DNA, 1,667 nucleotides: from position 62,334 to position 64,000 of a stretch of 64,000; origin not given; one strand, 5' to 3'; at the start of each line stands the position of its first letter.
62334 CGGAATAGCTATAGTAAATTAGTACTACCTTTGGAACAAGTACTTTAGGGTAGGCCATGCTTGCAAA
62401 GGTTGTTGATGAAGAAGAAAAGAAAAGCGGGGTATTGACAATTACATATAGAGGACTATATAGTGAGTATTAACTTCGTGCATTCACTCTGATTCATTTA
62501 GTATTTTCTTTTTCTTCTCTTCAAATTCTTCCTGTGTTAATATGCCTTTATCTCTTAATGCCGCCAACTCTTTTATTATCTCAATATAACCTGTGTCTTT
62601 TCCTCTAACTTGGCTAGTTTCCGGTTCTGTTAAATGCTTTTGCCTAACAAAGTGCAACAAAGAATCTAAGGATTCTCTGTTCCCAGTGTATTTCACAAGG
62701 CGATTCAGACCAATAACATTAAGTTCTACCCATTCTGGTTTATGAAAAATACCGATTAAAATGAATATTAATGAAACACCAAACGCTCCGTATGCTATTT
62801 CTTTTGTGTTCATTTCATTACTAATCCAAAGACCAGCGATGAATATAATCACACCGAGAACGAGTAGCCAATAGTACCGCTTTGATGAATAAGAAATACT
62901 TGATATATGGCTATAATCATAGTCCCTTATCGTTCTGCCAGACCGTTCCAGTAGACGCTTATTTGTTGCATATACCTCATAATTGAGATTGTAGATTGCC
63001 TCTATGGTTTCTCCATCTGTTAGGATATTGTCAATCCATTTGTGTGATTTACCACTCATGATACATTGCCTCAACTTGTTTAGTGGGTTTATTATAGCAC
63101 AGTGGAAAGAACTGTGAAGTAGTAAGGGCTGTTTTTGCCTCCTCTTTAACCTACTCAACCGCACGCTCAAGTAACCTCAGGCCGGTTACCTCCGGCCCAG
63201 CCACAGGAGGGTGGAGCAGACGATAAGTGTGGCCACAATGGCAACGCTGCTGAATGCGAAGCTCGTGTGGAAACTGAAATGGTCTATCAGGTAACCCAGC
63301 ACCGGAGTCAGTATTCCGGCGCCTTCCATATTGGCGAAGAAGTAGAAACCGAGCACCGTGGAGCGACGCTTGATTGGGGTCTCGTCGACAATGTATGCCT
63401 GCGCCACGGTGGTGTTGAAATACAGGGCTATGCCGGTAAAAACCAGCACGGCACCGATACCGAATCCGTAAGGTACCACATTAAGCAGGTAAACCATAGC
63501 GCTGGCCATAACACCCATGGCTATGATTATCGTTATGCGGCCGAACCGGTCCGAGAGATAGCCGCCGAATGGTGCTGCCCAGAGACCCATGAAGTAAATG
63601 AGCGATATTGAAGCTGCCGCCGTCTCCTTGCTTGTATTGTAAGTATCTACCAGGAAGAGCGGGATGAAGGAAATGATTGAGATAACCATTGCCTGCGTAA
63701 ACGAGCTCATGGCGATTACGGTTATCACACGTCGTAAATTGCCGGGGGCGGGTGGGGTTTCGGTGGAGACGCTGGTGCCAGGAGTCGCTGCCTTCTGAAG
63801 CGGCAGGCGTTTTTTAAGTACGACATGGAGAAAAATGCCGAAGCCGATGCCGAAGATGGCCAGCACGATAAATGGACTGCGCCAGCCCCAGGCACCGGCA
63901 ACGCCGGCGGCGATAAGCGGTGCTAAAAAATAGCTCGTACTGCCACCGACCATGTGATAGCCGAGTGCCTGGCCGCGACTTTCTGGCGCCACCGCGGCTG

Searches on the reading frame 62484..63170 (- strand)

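Call 31: search_protein_families(library=pfam, proteins=[window:62484-63170:-], max_evalue=0.00001)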
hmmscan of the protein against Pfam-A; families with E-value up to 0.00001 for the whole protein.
window:62484-63170:- (228 aa): 1 family
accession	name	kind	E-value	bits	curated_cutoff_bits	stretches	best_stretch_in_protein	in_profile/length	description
PF09851.14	SHOCT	-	1.4e-08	34.6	27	1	199-224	3-28/28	Short C-terminal domain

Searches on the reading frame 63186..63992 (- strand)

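Call 31: search_protein_families(library=pfam, proteins=[window:63186-63992:-], max_evalue=0.00001)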
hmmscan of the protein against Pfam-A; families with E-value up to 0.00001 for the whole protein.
window:63186-63992:- (268 aa): 1 family
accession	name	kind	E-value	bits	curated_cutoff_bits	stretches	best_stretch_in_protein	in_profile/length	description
PF07690.21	MFS_1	-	5.6e-34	118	33.4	2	3-167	116-285/347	Major Facilitator Superfamily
